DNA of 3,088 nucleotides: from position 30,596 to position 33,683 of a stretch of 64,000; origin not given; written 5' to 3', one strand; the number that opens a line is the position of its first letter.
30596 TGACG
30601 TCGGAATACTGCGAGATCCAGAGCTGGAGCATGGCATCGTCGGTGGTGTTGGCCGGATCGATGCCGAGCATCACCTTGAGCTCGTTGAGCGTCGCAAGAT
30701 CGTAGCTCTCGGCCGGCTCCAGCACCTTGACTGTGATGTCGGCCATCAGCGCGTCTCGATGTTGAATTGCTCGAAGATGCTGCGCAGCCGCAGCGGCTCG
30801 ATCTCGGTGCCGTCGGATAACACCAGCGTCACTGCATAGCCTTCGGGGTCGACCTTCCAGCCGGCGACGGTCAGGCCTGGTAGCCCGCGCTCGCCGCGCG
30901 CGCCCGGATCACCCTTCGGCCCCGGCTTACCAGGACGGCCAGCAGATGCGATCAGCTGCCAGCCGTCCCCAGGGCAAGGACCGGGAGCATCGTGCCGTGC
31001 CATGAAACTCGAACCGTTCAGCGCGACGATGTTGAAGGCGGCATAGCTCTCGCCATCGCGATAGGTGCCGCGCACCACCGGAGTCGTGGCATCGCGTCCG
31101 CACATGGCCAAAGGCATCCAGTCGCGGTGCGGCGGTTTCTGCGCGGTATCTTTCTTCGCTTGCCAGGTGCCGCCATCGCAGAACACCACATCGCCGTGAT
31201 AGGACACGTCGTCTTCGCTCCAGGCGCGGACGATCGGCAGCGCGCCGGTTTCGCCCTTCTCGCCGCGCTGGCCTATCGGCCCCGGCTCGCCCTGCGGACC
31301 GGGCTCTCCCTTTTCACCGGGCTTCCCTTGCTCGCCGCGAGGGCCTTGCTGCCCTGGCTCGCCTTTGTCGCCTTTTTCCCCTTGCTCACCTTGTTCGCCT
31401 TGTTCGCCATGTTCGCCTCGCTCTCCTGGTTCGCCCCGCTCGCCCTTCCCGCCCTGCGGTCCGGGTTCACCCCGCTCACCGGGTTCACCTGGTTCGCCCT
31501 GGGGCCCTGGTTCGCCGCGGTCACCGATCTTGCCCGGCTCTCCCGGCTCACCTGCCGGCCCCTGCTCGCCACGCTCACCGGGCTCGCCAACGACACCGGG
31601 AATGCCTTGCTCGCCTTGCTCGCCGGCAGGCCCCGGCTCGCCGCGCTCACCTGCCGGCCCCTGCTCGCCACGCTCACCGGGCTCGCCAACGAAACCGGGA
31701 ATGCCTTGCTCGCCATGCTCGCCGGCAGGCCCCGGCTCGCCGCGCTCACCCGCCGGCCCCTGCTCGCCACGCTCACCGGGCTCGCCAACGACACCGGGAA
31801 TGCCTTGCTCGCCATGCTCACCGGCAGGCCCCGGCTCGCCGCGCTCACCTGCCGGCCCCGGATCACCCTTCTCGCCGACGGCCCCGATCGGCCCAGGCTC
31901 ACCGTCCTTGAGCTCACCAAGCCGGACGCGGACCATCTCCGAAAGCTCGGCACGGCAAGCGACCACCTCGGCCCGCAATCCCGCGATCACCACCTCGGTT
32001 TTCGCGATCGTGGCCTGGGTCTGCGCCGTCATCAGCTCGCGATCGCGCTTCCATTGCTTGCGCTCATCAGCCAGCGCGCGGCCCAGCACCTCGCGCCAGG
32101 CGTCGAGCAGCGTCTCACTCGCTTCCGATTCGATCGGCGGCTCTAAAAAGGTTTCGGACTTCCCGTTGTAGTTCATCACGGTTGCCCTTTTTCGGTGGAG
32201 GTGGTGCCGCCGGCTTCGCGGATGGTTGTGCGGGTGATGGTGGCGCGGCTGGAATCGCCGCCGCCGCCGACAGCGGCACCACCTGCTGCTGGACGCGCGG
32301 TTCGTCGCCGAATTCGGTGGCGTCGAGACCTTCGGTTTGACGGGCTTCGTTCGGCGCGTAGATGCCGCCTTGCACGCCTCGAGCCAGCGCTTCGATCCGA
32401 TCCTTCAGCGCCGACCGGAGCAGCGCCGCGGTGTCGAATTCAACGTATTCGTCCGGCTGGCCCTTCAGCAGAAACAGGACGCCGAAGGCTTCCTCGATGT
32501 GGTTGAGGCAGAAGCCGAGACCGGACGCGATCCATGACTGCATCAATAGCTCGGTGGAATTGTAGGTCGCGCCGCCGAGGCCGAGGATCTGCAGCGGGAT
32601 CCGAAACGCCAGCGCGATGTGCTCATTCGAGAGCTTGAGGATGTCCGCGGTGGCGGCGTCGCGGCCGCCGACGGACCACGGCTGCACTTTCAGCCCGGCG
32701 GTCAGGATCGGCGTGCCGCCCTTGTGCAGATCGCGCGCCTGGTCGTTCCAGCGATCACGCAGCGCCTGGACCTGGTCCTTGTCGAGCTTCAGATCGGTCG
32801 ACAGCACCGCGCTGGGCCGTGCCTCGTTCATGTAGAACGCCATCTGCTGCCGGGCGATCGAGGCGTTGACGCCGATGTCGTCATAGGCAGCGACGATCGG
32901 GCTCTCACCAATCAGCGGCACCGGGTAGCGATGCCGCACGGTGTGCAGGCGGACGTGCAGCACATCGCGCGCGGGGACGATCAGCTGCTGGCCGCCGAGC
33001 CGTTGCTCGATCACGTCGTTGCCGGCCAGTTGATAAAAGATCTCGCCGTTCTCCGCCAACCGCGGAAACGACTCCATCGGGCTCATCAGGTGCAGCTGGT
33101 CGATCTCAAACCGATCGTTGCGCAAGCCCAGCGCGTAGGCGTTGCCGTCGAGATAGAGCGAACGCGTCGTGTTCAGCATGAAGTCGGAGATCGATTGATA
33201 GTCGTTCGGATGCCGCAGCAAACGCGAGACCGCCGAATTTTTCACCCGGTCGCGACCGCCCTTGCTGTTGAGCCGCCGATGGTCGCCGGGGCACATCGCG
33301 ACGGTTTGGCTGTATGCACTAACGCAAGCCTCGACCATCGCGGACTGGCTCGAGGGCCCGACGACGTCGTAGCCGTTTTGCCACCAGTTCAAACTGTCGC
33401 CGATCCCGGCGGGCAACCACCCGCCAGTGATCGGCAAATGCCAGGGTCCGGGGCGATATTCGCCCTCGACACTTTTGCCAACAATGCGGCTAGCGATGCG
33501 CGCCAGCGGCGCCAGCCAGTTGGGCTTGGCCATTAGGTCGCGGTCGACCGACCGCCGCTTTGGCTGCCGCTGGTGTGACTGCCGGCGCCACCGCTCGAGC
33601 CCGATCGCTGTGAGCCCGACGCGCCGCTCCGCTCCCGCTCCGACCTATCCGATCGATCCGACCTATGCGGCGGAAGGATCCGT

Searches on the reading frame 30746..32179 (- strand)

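Call 10: search_protein_families(library=phrogs, proteins=[window:30746-32179:-], max_evalue=0.001)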
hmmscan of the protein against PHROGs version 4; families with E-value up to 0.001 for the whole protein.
window:30746-32179:- (477 aa): 34 families (the best 25 are shown)
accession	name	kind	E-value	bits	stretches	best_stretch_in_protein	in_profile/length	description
phrog_5073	-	tail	3.5e-48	165.9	4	95-196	260-361/519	tail fiber protein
phrog_6320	-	tail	4.8e-48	165.5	3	98-222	79-203/745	tail fiber protein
phrog_366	-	tail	5.3e-34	119.5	3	227-312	308-394/474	tail fiber protein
phrog_819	-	tail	3.2e-29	102.7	2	196-343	476-626/1024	tail protein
phrog_1658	-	unknown function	6.2e-29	102.4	4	266-445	45-119/239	-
phrog_22633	-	unknown function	2.7e-25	90.1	1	289-460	3-146/163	-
phrog_33406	-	tail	2.8e-25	89.7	3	231-322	188-279/651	tail fiber protein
phrog_8745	-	tail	1.3e-22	80.1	3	141-246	1380-1485/1803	tail fiber protein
phrog_26246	-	tail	4.8e-21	76.3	3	93-198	104-209/329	tail protein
phrog_32123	-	unknown function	4.4e-20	72.5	3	224-313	220-306/532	-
phrog_10972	-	tail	1.8e-19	71.4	1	249-313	157-224/343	tail fiber protein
phrog_18350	-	tail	2e-19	71.3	2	129-215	108-198/253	tail fiber protein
phrog_1806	-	tail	3.1e-19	70.3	2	131-246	108-230/276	collagen like minor tail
phrog_29268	-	unknown function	2.4e-17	63.4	2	185-325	408-548/653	-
phrog_38766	-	head and packaging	3.1e-17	63.3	2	85-186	71-172/478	virion structural protein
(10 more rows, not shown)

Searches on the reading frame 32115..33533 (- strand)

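Call 10: search_protein_families(library=phrogs, proteins=[window:32115-33533:-], max_evalue=0.001)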
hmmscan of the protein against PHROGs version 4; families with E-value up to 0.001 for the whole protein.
window:32115-33533:- (472 aa): 7 families
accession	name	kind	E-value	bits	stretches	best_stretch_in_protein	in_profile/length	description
phrog_12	-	head and packaging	1.7e-68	233.2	1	49-436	77-438/646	portal protein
phrog_2662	-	head and packaging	1.1e-43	150.8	1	63-448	66-445/717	portal protein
phrog_2271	-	head and packaging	6.3e-36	124.4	1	65-424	53-404/859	portal protein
phrog_5929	-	head and packaging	2.8e-32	112.9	1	231-426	9-207/228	portal protein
phrog_21454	-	unknown function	1.9e-15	57.9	1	252-426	10-183/320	-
phrog_9856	-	unknown function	1.6e-11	44.6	1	66-237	54-218/223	-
phrog_11323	-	unknown function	5e-09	37.3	1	322-425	8-113/130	-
